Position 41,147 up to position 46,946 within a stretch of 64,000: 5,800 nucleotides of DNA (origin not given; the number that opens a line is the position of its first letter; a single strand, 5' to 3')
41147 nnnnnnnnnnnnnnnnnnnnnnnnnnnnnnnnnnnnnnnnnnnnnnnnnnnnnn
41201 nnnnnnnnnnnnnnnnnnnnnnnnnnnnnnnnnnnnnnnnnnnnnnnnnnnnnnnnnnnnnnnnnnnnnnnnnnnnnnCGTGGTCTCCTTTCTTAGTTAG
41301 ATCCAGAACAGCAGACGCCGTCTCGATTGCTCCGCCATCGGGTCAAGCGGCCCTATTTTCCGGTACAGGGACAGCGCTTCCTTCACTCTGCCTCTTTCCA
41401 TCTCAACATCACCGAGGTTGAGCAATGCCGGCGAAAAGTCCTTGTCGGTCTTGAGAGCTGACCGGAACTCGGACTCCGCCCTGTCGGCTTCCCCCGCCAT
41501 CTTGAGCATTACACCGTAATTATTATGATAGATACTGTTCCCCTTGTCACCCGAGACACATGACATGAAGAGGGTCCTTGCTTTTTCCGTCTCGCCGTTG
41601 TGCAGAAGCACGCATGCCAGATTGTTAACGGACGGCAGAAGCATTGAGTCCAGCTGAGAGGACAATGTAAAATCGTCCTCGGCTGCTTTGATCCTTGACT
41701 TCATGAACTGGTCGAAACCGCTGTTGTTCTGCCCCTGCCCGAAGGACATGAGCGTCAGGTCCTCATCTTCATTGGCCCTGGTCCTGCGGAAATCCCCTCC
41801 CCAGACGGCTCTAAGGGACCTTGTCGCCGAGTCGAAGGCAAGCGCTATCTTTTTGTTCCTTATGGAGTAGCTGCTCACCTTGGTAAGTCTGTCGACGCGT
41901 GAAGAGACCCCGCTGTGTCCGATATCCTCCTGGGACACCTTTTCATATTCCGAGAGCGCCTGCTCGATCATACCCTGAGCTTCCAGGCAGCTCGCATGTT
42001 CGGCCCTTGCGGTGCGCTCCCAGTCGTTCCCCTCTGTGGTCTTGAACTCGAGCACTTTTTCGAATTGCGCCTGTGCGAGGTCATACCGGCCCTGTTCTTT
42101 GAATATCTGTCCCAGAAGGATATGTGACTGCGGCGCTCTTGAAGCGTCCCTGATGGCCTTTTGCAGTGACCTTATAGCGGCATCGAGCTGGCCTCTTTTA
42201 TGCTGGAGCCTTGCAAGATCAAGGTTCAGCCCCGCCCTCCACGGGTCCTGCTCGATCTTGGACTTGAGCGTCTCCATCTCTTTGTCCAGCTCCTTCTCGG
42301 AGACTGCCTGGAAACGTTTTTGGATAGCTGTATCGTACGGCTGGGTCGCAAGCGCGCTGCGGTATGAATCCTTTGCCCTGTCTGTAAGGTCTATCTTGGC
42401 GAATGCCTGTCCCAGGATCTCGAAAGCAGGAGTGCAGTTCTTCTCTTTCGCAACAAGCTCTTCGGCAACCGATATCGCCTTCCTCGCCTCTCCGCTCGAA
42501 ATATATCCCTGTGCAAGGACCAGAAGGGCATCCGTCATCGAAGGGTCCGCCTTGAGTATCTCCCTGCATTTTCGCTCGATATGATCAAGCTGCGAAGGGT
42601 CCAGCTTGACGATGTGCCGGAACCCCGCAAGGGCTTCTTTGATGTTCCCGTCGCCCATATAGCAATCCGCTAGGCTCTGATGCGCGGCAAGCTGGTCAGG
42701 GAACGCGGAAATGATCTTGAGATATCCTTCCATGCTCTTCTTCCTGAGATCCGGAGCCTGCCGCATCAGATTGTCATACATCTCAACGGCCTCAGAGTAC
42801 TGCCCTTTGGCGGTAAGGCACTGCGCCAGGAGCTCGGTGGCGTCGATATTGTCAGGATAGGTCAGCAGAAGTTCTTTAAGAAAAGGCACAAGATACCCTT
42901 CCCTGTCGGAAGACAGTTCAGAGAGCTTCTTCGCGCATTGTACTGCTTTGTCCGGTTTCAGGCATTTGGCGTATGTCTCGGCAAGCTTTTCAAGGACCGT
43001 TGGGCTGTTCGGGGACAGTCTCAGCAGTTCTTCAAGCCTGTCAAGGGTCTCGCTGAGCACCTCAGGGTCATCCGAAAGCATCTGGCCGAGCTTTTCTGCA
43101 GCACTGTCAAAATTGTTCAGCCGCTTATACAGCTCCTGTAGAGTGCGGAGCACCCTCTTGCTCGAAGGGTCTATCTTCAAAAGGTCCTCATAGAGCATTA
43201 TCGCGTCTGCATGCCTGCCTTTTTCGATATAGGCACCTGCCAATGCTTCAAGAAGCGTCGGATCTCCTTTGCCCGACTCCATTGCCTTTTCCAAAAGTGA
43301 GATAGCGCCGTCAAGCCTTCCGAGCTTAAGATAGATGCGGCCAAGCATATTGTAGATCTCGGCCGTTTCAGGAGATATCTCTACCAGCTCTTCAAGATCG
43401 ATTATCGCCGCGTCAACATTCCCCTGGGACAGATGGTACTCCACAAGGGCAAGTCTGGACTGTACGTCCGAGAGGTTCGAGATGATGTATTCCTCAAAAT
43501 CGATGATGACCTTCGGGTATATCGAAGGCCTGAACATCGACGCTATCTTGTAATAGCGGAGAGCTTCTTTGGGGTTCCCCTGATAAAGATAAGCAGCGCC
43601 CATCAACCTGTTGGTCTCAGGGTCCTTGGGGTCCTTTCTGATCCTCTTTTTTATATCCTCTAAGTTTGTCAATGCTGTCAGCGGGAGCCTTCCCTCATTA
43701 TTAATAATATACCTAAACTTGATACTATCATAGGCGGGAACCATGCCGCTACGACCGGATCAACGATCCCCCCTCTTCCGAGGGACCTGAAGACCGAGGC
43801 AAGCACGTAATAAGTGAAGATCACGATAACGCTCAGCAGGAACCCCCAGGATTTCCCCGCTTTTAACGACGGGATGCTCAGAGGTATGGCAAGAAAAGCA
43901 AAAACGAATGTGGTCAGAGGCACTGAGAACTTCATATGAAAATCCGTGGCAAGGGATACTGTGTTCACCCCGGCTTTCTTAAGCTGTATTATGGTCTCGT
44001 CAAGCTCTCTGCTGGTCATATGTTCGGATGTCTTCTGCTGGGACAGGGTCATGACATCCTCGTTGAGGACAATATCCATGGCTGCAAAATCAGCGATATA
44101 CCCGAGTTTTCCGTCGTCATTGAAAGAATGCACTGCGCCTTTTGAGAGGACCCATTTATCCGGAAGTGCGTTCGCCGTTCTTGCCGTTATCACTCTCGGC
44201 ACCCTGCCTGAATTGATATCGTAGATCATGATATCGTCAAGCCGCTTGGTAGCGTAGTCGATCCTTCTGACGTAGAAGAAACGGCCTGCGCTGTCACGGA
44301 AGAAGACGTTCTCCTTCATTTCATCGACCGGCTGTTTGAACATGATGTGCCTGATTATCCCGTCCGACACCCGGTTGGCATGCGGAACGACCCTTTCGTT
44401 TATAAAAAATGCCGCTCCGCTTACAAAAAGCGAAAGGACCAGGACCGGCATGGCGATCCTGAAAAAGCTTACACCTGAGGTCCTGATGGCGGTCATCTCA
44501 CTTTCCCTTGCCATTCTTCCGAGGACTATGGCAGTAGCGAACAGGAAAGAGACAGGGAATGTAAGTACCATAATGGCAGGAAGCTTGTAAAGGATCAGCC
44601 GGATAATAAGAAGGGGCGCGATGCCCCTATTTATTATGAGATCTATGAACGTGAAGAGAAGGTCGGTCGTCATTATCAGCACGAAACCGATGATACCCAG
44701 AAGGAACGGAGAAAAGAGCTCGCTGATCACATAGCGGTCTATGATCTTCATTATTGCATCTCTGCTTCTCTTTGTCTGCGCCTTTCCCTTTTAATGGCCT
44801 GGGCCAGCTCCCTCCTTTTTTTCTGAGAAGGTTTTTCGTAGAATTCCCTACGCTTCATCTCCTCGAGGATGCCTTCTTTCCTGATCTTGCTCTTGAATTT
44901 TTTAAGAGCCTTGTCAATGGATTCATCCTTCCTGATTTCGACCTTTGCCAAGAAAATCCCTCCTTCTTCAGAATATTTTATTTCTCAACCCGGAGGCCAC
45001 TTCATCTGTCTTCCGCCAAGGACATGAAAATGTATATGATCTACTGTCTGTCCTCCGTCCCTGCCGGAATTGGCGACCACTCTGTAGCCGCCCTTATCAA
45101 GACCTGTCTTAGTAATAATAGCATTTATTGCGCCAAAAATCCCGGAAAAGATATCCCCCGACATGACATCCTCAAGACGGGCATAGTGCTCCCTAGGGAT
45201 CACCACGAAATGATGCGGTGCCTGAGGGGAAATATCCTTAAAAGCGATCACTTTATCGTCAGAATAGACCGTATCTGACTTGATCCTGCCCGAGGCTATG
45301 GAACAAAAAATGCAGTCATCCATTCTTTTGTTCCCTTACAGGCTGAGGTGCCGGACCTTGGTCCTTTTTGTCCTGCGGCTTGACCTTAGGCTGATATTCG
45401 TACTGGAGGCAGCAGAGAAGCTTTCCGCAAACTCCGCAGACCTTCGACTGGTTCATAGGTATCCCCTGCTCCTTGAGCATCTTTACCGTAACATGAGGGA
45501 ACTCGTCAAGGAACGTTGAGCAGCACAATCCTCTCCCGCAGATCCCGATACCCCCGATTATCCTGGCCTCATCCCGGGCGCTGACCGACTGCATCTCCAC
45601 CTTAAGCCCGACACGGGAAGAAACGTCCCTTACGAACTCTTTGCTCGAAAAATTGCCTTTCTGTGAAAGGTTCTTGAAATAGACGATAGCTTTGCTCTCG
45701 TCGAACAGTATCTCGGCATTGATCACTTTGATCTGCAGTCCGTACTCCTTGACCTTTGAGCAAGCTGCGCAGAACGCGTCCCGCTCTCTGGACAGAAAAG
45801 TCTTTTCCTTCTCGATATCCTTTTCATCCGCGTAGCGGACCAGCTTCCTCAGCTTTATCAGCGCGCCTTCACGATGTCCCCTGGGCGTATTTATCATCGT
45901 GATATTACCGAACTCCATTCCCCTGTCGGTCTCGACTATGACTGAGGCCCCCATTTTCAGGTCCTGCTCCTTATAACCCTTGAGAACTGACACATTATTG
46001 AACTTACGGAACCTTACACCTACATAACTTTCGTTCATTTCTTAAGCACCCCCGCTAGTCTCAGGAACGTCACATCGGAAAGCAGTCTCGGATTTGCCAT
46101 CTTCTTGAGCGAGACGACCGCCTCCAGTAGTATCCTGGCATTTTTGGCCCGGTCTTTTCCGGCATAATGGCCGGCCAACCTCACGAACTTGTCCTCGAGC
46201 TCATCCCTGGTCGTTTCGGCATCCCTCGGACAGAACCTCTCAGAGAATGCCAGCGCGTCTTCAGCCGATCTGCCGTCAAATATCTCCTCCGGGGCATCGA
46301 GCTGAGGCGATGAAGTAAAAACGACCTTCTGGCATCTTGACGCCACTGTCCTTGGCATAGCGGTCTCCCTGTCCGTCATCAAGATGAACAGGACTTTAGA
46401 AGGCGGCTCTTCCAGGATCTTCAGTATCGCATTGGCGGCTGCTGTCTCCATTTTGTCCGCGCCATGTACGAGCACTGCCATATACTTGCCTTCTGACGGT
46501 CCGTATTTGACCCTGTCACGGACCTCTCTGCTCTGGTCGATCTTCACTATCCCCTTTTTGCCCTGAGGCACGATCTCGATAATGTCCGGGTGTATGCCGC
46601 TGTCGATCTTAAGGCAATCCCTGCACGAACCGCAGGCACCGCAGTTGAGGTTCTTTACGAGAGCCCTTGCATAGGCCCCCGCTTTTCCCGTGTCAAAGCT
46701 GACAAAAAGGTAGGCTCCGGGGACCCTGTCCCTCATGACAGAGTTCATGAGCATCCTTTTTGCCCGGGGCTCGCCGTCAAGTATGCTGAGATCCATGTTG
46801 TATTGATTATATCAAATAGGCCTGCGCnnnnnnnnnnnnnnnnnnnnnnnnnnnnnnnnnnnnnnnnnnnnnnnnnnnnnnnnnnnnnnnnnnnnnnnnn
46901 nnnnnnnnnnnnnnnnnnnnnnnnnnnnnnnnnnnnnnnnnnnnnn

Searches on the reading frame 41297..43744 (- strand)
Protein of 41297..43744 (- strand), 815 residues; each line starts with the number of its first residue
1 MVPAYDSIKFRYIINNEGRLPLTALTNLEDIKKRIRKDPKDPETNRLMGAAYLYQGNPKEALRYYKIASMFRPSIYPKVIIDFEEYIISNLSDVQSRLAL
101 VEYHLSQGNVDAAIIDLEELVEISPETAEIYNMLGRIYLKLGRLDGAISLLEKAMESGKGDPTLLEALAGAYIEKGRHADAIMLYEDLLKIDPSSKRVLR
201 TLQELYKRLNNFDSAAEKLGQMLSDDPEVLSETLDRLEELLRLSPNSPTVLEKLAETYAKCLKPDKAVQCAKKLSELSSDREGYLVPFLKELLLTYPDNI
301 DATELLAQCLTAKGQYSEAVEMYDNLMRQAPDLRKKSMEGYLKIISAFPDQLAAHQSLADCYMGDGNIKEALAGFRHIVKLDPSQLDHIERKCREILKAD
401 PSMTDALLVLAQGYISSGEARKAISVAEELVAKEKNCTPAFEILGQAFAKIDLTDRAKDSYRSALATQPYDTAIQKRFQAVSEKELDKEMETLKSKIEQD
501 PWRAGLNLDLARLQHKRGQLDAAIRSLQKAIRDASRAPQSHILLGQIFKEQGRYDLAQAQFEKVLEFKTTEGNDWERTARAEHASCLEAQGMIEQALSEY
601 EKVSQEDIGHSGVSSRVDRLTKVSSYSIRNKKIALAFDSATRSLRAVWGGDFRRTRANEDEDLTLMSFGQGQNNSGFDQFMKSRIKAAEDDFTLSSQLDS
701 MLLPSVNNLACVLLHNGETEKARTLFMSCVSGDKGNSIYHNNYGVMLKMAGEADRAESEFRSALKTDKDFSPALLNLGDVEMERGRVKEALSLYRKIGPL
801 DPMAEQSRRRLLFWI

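Call 18: search_protein_families(library=ncbifam, proteins=[window:41297-43744:-], max_evalue=0.00001)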
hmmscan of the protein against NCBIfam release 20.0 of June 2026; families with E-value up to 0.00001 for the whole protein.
window:41297-43744:- (815 aa): 35 families (the best 25 are shown)
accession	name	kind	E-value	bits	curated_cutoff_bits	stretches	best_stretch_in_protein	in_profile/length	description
TIGR02917.1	PEP_TPR_lipo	equivalog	6e-61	206.4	312.2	4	83-236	420-573/899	XrtA/PEP-CTERM system TPR-repeat protein PrsT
TIGR02521.1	type_IV_pilW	equivalog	1.8e-40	139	154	1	685-796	81-194/234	type IV pilus biogenesis/stability protein PilW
NF040959.1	MamA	equivalog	1.9e-36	125.5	200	3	128-228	37-137/204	magnetosome protein MamA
NF052415.1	T3SS_chap_SctY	equivalog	2.5e-29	101.9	70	0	162-225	6-69/106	type III secretion apparatus assembly chaperone SctY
NF008757.0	PRK11788.1-5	equivalog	8.6e-25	87.7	363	2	109-218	50-163/388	lipopolysaccharide assembly protein LapB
NF033762.1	social_mot_Tgl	equivalog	1.1e-23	83.9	225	1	710-796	38-125/252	social motility TPR repeat lipoprotein Tgl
NF033920.0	C39_PA2778_fam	equivalog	1.5e-22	80.2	150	0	515-597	167-251/255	PA2778 family cysteine peptidase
NF008520.0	PRK11447.1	equivalog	1.4e-20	72.7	858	0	375-575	152-342/1157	cellulose synthase complex outer membrane protein BcsC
TIGR00540.1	TPR_hemY_coli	hypoth_equivalog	7.4e-20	71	142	1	446-563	269-384/385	heme biosynthesis-associated TPR protein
NF008756.0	PRK11788.1-4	equivalog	2.3e-19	69.7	474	1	395-568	60-244/389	lipopolysaccharide assembly protein LapB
NF008755.0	PRK11788.1-3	equivalog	2e-17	63.6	430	1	385-567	51-243/388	lipopolysaccharide assembly protein LapB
TIGR02552.1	LcrH_SycD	equivalog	1.1e-16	60.8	104.8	0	696-792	11-107/136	SycD/LcrH family type III secretion system chaperone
NF033758.1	gliding_GltE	equivalog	5.9e-15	55.2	225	0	394-563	144-315/411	adventurous gliding motility TPR repeat lipoprotein GltE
NF052312.1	T9SS_PorW_SprE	equivalog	1.7e-14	53.4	250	1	490-606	164-282/716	type IX secretion system periplasmic lipoprotein PorW/SprE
NF008753.0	PRK11788.1-1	equivalog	5.9e-14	52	395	0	393-566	58-242/389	lipopolysaccharide assembly protein LapB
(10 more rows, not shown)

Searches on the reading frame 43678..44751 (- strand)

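Call 18: search_protein_families(library=ncbifam, proteins=[window:43678-44751:-], max_evalue=0.00001)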
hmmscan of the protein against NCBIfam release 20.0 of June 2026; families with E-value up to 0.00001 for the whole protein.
window:43678-44751:- (357 aa): 2 families
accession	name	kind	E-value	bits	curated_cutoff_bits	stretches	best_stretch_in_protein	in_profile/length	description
TIGR04408.1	LptG_lptG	equivalog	3.2e-59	200.3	240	1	3-353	1-350/351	LPS export ABC transporter permease LptG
TIGR04407.1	LptF_YjgP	equivalog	3.9e-58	196.8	230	1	3-352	1-346/347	LPS export ABC transporter permease LptF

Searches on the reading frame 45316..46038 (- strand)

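Call 74: search_protein_families(library=pfam, proteins=[window:45316-46038:-], max_evalue=0.00001)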
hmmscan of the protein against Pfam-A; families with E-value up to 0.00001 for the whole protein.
window:45316-46038:- (240 aa): 1 family
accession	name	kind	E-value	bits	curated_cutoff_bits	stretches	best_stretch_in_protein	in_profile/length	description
PF04468.17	PSP1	-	1.7e-12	47.9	27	1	65-152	2-86/86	PSP1 C-terminal conserved region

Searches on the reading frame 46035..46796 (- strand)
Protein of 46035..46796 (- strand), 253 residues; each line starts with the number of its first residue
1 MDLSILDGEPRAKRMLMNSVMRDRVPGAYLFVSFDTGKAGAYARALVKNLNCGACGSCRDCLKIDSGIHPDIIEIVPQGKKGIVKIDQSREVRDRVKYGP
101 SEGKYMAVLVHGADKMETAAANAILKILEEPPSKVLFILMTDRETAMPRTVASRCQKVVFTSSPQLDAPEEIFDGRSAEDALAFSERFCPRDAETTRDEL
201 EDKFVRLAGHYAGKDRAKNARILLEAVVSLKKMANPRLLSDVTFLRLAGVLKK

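Call 74: search_protein_families(library=pfam, proteins=[window:46035-46796:-], max_evalue=0.00001)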
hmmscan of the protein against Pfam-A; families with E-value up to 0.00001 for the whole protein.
window:46035-46796:- (253 aa): 1 family
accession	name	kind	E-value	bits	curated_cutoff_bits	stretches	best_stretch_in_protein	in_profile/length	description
PF13177.12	DNA_pol3_delta2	-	1.4e-37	129.6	27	1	9-162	2-159/161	DNA polymerase III, delta subunit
